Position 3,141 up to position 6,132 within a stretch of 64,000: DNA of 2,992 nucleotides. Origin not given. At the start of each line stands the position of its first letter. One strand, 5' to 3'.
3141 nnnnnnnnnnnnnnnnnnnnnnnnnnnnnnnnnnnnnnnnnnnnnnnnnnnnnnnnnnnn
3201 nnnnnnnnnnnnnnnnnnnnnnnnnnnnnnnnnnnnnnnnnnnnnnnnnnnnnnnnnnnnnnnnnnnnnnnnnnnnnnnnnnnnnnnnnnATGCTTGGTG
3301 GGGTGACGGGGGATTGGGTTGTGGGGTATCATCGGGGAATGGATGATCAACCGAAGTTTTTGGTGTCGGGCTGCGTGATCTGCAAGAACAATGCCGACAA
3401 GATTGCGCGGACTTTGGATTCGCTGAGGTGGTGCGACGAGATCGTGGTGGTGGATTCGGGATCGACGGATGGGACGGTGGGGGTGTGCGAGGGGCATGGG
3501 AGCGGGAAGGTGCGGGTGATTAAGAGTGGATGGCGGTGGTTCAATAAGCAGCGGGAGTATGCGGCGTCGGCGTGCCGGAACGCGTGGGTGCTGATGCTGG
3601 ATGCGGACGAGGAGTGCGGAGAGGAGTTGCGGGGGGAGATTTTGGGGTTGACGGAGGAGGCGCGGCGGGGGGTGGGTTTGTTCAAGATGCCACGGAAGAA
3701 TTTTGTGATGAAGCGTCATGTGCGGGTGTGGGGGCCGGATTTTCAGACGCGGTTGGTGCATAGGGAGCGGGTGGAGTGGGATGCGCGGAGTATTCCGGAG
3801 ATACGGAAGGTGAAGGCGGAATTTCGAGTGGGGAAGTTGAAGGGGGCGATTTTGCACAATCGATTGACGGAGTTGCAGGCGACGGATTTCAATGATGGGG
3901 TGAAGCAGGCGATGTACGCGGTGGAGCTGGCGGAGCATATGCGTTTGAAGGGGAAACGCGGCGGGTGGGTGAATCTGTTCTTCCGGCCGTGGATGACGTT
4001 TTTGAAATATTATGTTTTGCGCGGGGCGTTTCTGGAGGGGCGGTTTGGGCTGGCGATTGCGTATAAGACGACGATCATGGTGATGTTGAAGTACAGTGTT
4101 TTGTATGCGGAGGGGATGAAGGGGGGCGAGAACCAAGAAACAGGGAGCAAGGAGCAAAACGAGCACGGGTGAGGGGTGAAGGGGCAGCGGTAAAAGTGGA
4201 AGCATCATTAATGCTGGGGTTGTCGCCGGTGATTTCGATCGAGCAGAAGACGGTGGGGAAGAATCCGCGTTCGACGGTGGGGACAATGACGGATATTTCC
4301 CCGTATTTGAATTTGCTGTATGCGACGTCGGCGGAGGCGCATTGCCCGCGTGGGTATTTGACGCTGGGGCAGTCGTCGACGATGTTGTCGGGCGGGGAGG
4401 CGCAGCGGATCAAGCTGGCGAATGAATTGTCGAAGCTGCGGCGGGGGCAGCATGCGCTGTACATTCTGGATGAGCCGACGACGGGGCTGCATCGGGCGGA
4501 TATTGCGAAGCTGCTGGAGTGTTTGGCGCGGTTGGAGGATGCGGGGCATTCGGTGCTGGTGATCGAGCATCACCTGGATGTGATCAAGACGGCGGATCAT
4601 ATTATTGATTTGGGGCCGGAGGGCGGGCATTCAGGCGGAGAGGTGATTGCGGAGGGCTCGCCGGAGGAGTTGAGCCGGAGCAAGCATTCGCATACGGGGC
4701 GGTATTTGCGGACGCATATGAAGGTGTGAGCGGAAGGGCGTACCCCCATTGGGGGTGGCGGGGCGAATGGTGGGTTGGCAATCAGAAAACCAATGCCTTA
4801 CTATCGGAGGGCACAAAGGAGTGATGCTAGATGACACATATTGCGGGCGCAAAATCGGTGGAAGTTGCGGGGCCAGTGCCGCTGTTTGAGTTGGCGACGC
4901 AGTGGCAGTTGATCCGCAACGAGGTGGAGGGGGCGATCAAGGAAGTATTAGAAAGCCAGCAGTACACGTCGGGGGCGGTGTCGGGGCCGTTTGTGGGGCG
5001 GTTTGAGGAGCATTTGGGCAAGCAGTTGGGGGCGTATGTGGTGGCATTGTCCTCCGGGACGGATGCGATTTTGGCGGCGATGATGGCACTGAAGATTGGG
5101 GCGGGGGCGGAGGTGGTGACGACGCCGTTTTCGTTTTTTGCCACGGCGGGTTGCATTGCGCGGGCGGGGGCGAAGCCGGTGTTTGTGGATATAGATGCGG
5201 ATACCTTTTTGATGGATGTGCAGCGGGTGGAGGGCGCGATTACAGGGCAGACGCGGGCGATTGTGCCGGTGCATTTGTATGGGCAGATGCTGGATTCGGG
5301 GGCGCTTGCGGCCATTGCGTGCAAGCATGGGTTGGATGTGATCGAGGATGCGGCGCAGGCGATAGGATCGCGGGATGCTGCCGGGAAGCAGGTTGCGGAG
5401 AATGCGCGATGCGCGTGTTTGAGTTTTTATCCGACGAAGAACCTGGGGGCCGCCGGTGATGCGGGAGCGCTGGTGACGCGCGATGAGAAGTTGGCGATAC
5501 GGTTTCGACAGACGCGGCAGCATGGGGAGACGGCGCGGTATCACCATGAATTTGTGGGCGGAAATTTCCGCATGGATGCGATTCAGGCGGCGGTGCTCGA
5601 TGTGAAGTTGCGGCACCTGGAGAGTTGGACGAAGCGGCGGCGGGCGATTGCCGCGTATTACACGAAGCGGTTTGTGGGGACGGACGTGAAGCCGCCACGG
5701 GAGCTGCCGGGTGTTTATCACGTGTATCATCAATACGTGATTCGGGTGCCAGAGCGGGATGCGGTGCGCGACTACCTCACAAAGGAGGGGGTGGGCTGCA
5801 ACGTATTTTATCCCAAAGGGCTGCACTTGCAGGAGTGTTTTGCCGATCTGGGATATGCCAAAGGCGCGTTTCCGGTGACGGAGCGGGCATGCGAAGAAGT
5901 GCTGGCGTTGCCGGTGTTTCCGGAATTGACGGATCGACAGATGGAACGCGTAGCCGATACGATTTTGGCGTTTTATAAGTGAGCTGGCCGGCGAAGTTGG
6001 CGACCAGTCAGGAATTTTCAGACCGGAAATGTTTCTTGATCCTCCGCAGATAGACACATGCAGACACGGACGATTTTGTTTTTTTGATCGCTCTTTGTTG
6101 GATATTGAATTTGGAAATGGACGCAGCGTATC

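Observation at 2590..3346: Low-GC islet encoding a resolvase-like protein with a non-canonical active-site motif, inserted between comEC and a GT2 gene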

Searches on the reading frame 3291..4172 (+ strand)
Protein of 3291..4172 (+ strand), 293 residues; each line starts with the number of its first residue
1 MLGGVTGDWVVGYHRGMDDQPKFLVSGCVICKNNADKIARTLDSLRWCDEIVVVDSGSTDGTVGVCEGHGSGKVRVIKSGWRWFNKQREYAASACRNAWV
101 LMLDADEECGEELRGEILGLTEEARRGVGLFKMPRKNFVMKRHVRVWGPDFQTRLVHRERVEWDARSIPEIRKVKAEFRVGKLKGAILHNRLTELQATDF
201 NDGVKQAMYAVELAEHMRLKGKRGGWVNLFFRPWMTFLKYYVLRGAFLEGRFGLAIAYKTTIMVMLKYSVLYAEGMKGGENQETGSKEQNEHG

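Call 4: search_protein_families(library=pfam, proteins=[window:3291-4172:+], max_evalue=1)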
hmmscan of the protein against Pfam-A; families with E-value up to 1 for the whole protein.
window:3291-4172:+ (293 aa): 2 families
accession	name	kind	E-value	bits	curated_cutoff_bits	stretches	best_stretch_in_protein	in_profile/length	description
PF00535.33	Glycos_transf_2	-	3.6e-16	60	23.3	1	28-126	3-108/168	Glycosyl transferase family 2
PF13704.12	Glyco_tranf_2_4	-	2.7e-07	31.4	27.5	1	33-107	2-82/98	Glycosyl transferase family 2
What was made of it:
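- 3339..4172 (+): Right neighbour: family-2 glycosyltransferase of host composition. Its start lies 56 bp from the truncation point. PF00535 (call 4).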

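Call 44: search_protein_families(library=ncbifam, proteins=[window:3339-4172:+], max_evalue=0.001)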
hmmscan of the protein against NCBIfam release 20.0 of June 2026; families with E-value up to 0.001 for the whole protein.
window:3339-4172:+ (277 aa): 4 families
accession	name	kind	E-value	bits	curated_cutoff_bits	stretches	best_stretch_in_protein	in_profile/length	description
TIGR04283.1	glyco_like_mftF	equivalog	2.4e-07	30.6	182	1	17-120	9-112/221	TIGR04283 family arsenosugar biosynthesis glycosyltransferase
TIGR04195.1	S_glycosyl_SunS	equivalog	2e-06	26.9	350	1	11-95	61-146/421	SunS family peptide S-glycosyltransferase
NF041875.1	EPS_EpsD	equivalog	0.0002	20.9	370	1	34-114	32-113/325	exopolysaccharide biosynthesis glycosyltransferase EpsD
TIGR03965.1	mycofact_glyco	equivalog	0.00043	19.3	280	1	13-82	80-148/467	mycofactocin biosynthesis glycosyltransferase MftF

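Call 58: find_homologous_proteins(query=window:3339-4172:+, max_evalue=1e-10)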
Query window:3339-4172:+ (277 aa): 398 proteins with E <= 1e-10 among 1218 candidates; the best 120 are listed.
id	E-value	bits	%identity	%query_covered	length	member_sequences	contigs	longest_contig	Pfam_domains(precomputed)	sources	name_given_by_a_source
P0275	9.5e-183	624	98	100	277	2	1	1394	PF00535.33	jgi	-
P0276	1.0e-107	377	63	94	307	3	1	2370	PF00535.33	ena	-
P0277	8.9e-103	361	62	96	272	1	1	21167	PF00535.33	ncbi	ncbi:MAG: glycosyltransferase family 2 protein [Phycisphaerae bacterium]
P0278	1.4e-102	361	61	93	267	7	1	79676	PF00535.33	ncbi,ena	-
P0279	1.8e-101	357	59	96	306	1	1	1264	PF00535.33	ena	-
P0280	4.1e-101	356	59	95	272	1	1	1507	PF00535.33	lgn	-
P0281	4.8e-101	356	59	96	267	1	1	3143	PF00535.33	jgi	jgi:glycosyltransferase involved in cell wall biosynthesis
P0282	8.7e-101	355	61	91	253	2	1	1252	PF00535.33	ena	-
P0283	2.0e-100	353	61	92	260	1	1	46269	PF00535.33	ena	-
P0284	1.0e-97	345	60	91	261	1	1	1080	PF00535.33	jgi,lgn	jgi:glycosyltransferase involved in cell wall biosynthesis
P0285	1.7e-97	344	59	97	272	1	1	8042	PF00535.33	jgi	jgi:glycosyltransferase involved in cell wall biosynthesis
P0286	1.3e-96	341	59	91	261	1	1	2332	PF00535.33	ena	-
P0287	7.4e-95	335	60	96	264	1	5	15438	PF00535.33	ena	-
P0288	3.5e-94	333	59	91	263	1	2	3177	PF00535.33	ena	-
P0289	3.5e-94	333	55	95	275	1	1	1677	PF00535.33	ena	-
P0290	1.6e-93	331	56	97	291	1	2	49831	PF00535.33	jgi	jgi:glycosyltransferase involved in cell wall biosynthesis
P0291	2.2e-92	327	56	96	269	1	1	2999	PF00535.33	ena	-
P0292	4.1e-91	323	55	90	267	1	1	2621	PF00535.33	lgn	-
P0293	1.4e-90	321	57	90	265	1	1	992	PF00535.33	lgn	-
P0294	1.7e-90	321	58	90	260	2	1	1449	PF00535.33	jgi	jgi:glycosyltransferase involved in cell wall biosynthesis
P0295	3.3e-90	320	58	90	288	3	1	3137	PF00535.33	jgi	-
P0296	1.7e-89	318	57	90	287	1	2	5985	PF00535.33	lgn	-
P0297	2.6e-89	317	53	95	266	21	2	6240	PF00535.33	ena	-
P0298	1.3e-88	315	56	90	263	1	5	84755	PF00535.33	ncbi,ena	-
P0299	1.4e-88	315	59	90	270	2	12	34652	PF00535.33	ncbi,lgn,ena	-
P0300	2.3e-88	314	55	97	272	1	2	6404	PF00535.33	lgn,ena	-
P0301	4.7e-88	313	58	90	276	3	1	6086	PF00535.33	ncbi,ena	-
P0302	9.7e-88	312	56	90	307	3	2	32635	PF00535.33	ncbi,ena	-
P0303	2.2e-87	311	53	93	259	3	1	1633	PF00535.33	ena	-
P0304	2.8e-87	310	56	90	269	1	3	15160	PF00535.33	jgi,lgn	-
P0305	4.6e-87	310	55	94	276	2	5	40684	PF00535.33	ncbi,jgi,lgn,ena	jgi:glycosyltransferase involved in cell wall biosynthesis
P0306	6.3e-87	309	54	96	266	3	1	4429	PF00535.33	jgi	jgi:hypothetical protein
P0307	8.2e-87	309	55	90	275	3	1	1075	PF00535.33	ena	-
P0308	1.0e-86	309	54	96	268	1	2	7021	PF00535.33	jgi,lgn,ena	-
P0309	1.0e-86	309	54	90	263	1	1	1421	PF00535.33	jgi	jgi:(heptosyl)LPS beta-1,4-glucosyltransferase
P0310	1.5e-86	308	54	96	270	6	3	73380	PF00535.33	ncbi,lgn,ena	-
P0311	2.0e-86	308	54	96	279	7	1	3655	PF00535.33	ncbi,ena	-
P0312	4.8e-86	306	54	97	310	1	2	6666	PF00535.33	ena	-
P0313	5.2e-86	306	52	95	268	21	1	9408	PF00535.33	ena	-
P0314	6.2e-86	306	54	96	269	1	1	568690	PF00535.33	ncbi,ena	-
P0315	6.9e-86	306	54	97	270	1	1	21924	PF00535.33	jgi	jgi:(heptosyl)LPS beta-1,4-glucosyltransferase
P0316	1.1e-85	305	56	91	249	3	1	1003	PF00535.33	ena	-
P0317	3.8e-85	303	55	90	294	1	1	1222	PF00535.33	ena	-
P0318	6.6e-85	303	51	97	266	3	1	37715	PF00535.33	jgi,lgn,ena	-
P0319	7.9e-85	302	52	96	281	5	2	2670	PF00535.33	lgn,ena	-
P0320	9.4e-85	302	53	93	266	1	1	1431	PF00535.33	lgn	-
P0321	1.3e-84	302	52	96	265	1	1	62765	PF00535.33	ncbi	ncbi:MAG: glycosyltransferase family 2 protein [Phycisphaerae bacterium]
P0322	1.4e-84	302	52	92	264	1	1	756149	PF00535.33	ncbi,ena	-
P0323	2.5e-84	301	54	90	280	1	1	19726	PF00535.33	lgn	-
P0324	6.6e-84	299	52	95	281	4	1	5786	PF00535.33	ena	-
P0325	1.1e-83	298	50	95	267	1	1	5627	PF00535.33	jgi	jgi:(heptosyl)LPS beta-1,4-glucosyltransferase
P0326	2.6e-83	297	52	95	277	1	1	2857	PF00535.33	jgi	jgi:glycosyltransferase involved in cell wall biosynthesis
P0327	3.7e-83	297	51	98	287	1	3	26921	PF00535.33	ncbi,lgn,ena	-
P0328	4.4e-83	297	54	90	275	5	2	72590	PF00535.33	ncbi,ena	-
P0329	8.4e-83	296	52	95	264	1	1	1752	PF00535.33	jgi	jgi:glycosyltransferase involved in cell wall biosynthesis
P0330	9.3e-83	295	51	97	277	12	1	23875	PF00535.33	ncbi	-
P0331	3.7e-82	294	54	91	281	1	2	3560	PF00535.33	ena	-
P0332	8.2e-82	292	53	90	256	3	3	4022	PF00535.33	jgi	-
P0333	1.1e-81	292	52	93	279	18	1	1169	PF00535.33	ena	-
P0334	2.2e-81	291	52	90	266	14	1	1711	PF00535.33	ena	-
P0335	3.2e-81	290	51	92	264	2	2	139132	PF00535.33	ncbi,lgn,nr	ncbi:MAG TPA: glycosyltransferase family 2 protein [Phycisphaerae bacterium]|nr:glycosyltransferase 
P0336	4.5e-81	290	53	92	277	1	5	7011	PF00535.33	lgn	-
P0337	7.5e-81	289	53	90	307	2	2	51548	PF00535.33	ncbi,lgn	-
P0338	1.5e-80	288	51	94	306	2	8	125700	PF00535.33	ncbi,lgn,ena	-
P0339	2.4e-80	288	53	90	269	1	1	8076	PF00535.33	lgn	-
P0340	3.6e-80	287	52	90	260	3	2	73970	PF00535.33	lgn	-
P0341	7.3e-80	286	50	96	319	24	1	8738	PF00535.33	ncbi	-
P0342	7.4e-80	286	50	96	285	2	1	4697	PF00535.33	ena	-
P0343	1.6e-79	285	53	90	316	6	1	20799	PF00535.33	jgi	jgi:glycosyltransferase involved in cell wall biosynthesis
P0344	1.7e-79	285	53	90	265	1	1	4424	PF00535.33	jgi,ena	-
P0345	2.3e-79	284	53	90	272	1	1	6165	PF00535.33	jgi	jgi:hypothetical protein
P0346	4.3e-79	283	50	93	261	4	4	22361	PF00535.33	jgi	jgi:glycosyltransferase involved in cell wall biosynthesis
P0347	1.5e-78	282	50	94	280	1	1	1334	PF00535.33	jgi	jgi:(heptosyl)LPS beta-1,4-glucosyltransferase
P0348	1.8e-78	281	52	90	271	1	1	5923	PF00535.33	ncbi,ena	-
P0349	1.4e-77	278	52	90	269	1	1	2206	PF00535.33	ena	-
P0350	2.5e-77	278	51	91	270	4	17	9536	PF00535.33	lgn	-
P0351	5.8e-77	276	49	94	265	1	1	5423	PF00535.33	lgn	-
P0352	6.5e-77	276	51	90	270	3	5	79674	PF00535.33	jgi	jgi:glycosyltransferase involved in cell wall biosynthesis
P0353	8.8e-77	276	55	87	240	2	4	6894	PF00535.33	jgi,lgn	-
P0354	2.1e-76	275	52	90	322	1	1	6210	PF00535.33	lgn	-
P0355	7.7e-76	273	47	99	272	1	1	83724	PF00535.33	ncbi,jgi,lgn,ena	jgi:glycosyltransferase involved in cell wall biosynthesis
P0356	9.3e-76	273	51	90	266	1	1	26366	PF00535.33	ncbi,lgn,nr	ncbi:MAG: glycosyltransferase family 2 protein [Phycisphaerales bacterium]|nr:glycosyltransferase fa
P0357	5.1e-74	267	49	90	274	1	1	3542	PF00535.33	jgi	jgi:glycosyltransferase involved in cell wall biosynthesis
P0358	6.3e-74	267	55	79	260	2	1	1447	PF00535.33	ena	-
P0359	7.5e-74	266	50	90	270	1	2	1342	PF00535.33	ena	-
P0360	2.1e-72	262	55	80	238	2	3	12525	PF00535.33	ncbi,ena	-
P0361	2.1e-70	255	45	95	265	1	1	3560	PF00535.33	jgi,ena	-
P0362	2.0e-69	252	50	82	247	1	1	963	PF00535.33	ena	-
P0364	2.8e-69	251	47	90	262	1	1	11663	PF00535.33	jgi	jgi:(heptosyl)LPS beta-1,4-glucosyltransferase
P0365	5.8e-67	244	62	65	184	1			PF00535.33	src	-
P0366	5.6e-55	204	43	97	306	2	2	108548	PF00535.33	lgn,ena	-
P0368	4.3e-50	188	39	88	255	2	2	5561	PF00535.33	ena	-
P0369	2.4e-45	173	37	91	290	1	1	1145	PF00535.33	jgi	-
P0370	1.7e-44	170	40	91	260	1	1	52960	PF00535.33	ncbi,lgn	-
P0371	4.4e-44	169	37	91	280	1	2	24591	PF00535.33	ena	-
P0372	2.6e-43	166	37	86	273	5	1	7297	PF00535.33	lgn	-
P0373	2.8e-39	153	40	88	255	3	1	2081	PF00535.33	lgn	-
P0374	7.6e-39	151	39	88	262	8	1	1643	PF00535.33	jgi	-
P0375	1.7e-38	150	38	88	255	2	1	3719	PF00535.33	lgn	-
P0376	2.1e-38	150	38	88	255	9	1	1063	PF00535.33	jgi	jgi:glycosyltransferase involved in cell wall biosynthesis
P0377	2.5e-38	150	38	89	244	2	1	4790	PF00535.33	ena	-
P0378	5.0e-38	149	36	92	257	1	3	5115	PF00535.33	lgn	-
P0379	1.5e-37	147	35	89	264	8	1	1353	PF00535.33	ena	-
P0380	8.2e-36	141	38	89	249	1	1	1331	PF00535.33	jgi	jgi:glycosyltransferase involved in cell wall biosynthesis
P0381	1.4e-35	141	35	92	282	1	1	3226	PF00535.33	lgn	-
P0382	1.7e-35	140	36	93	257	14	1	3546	PF00535.33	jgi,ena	jgi:glycosyltransferase involved in cell wall biosynthesis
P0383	2.0e-35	140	34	95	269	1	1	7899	PF00535.33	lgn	-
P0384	4.9e-35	139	38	89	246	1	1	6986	PF00535.33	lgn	-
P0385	6.0e-35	139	36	97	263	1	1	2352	PF00535.33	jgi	jgi:glycosyltransferase involved in cell wall biosynthesis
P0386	7.5e-35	138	36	89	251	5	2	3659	PF00535.33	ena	-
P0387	8.0e-35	138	37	95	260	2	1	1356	PF00535.33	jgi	-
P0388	1.2e-34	138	37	90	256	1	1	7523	PF00535.33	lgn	-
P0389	1.4e-34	137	36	90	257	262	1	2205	PF00535.33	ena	-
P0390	1.7e-34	137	35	95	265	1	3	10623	PF00535.33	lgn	-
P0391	1.8e-34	137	35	89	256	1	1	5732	PF00535.33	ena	-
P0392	2.2e-34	137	37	92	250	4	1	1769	PF00535.33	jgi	jgi:glycosyltransferase involved in cell wall biosynthesis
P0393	5.1e-34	136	38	92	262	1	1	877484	PF00535.33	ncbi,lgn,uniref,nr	ncbi:glycosyltransferase involved in cell wall biosynthesis [Granulicella aggregans]|uniref:Glycosyl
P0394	1.3e-33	134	35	94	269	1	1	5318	PF13641.13,PF00535.33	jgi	jgi:glycosyltransferase involved in cell wall biosynthesis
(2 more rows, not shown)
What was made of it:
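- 3339..4172 (+): A 98%-identical 277-aa homologue fixes the start, and the next-nearest homologues are Phycisphaerae proteins at 61-63% identity (call 58).
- Checked: It stops at TGA 3344-3346 and overlaps the GT2 start at ATG 3339 by 8 nt. That start is supported by a 98%-identical 277-aa homologue (call 58).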

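Call 59: find_encoding_contigs(protein=P0275, flank=5000, max_places=6)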
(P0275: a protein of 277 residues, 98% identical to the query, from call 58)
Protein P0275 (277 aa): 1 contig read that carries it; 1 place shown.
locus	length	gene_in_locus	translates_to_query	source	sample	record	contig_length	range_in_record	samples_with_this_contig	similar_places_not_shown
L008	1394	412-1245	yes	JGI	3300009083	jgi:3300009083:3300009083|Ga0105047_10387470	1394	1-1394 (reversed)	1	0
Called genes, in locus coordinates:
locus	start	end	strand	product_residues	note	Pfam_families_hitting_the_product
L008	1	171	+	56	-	?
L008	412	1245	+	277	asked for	PF00535:Glycos_transf_2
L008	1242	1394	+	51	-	?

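Call 60: find_encoding_contigs(protein=P0278, flank=6000, max_places=2)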
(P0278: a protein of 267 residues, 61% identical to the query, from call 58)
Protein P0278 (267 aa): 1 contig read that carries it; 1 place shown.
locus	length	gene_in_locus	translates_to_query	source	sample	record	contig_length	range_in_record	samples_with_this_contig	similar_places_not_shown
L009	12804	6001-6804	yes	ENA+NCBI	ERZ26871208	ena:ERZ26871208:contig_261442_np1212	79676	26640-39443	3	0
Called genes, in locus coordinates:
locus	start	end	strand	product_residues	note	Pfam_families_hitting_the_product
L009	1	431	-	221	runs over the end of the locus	-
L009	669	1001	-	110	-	-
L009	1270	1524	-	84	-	-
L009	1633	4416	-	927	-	PF22422:MGH1-like_GH, PF03200:Glyco_hydro_63 (weak), PF22422:MGH1-like_GH (weak)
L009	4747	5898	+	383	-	PF14361:RsbRD_N (weak), PF02518:HATPase_c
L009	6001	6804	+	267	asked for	PF00535:Glycos_transf_2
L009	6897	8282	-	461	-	PF16499:Melibiase_2, PF17450:Melibiase_2_C (weak), PF17801:Melibiase_C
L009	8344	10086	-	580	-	PF01120:Alpha_L_fucos, PF16757:Fucosidase_C (weak)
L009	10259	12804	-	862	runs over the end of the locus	PF22666:Glyco_hydro_2_N2, PF00703:Glyco_hydro_2, PF16355:DUF4982, PF18565:Glyco_hydro2_C5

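Call 61: find_encoding_contigs(protein=P0277, flank=6000, max_places=2)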
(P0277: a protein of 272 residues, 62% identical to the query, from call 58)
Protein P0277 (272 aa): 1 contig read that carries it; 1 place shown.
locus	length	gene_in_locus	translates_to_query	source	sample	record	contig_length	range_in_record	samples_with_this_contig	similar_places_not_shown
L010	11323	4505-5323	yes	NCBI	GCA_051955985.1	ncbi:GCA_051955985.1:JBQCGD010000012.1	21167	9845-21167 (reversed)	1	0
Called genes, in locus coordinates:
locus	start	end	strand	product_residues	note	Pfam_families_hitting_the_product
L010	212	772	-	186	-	-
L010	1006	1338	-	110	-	-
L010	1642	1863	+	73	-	-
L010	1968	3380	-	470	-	-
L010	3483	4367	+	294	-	PF02311:AraC_binding, PF00165:HTH_AraC (weak), PF12833:HTH_18, PF00165:HTH_AraC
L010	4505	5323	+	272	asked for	PF00535:Glycos_transf_2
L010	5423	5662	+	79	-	PF04014:MazE_antitoxin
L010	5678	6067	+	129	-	PF02452:PemK_toxin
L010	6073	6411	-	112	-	-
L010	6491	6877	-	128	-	PF14300:DMP19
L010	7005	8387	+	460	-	PF04616:Glyco_hydro_43, PF16396:DUF5005 (faint), PF00754:F5_F8_type_C, PF22633:F5_F8_type_C_2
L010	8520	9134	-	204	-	-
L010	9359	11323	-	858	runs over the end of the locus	PF02837:Glyco_hydro_2_N (weak), PF13364:BetaGal_ABD2 (weak), PF22666:Glyco_hydro_2_N2, PF00703:Glyco_hydro_2, PF02836:Glyco_hydro_2_C (weak), PF16355:DUF4982, PF18565:Glyco_hydro2_C5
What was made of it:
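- On Horizontally acquired island or mobile-element remnant: GT2 relatives at 61-63% identity have other upstream genes (calls 60, 61).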

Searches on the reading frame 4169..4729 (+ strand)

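Call 42: search_protein_families(library=pfam, proteins=[window:4169-4729:+], max_evalue=0.001)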
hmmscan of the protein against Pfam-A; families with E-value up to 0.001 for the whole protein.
window:4169-4729:+ (186 aa): 1 family
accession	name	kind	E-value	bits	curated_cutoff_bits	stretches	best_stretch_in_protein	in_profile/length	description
PF02463.25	SMC_N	-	0.00013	21.9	40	1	70-148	134-211/220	RecF/RecN/SMC N terminal domain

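Call 44: search_protein_families(library=ncbifam, proteins=[window:4169-4729:+], max_evalue=0.001)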
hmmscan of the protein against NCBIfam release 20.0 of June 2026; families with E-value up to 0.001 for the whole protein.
window:4169-4729:+ (186 aa): 115 families (the best 25 are shown)
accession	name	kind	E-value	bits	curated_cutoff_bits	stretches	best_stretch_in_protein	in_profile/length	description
NF001503.0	PRK00349.1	equivalog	6.3e-73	246.2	1147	2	62-184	820-941/943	excinuclease ABC subunit UvrA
TIGR00630.1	uvra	equivalog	4.3e-67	227.1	729.8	2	62-168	818-923/924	excinuclease ABC subunit UvrA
NF001885.0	PRK00635.1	equivalog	2.4e-42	144.3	3054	2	63-184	800-919/1809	excinuclease ABC subunit A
TIGR02857.1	CydD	equivalog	2.6e-16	59.7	435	1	44-148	429-529/529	thiol reductant ABC exporter subunit CydD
NF040873.1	AztA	equivalog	2.2e-11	43.7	220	1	71-148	118-191/191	zinc ABC transporter ATP-binding protein AztA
NF010068.0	PRK13548.1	equivalog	2.5e-11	43.2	261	1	70-168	135-230/261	heme ABC transporter ATP-binding protein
TIGR03608.1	L_ocin_972_ABC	subfamily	1e-10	41.5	254.85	1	68-148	130-206/206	putative bacteriocin export ABC transporter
NF008379.0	PRK11174.1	equivalog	1e-10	41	684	1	65-174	478-576/588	heme ABC transporter permease/ATP-binding protein CydD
NF002981.0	PRK03695.1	equivalog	3.4e-10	39.7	281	1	66-168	124-224/253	vitamin B12 ABC transporter ATP-binding protein BtuD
TIGR04521.1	ECF_ATPase_2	equivalog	3.6e-10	39.4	330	1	67-171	139-235/279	energy-coupling factor transporter ATPase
TIGR01842.1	type_I_sec_PrtD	subfamily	4.3e-10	38.7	510.15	1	59-146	440-524/544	type I secretion system permease/ATPase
NF008364.0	PRK11160.1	equivalog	5.4e-10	38.5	630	1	66-172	470-565/575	heme ABC transporter ATP-binding protein/permease CydC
TIGR02868.1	CydC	equivalog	9.8e-10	37.7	329.05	1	62-136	460-530/530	thiol reductant ABC exporter subunit CydC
NF053840.1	MnTportMntADein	equivalog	2.1e-09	37.3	400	1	71-168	132-219/240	manganese ABC transporter ATP-binding protein MntA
TIGR04520.1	ECF_ATPase_1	equivalog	3.4e-09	36.5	315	1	68-172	132-227/269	energy-coupling factor transporter ATPase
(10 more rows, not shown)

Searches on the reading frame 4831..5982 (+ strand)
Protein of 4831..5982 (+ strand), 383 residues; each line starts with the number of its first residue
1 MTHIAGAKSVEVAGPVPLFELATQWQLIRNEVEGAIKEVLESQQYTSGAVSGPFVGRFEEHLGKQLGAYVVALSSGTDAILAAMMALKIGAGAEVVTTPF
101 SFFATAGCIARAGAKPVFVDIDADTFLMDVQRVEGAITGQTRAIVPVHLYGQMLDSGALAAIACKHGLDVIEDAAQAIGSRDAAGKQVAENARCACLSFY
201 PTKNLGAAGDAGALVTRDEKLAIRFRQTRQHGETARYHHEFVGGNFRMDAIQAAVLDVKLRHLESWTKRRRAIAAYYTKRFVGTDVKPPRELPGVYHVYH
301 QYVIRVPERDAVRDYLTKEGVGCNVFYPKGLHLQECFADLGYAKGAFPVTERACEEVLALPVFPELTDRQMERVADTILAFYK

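Call 42: search_protein_families(library=pfam, proteins=[window:4831-5982:+], max_evalue=0.001)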
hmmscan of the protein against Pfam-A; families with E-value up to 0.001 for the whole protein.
window:4831-5982:+ (383 aa): 2 families
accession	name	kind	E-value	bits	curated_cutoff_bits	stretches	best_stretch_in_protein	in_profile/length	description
PF01041.23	DegT_DnrJ_EryC1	-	4.3e-108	362.2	19.8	1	28-378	3-359/360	DegT/DnrJ/EryC1/StrS aminotransferase family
PF00155.27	Aminotran_1_2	-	0.00076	19.2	19.7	1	65-141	54-147/361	Aminotransferase class I and II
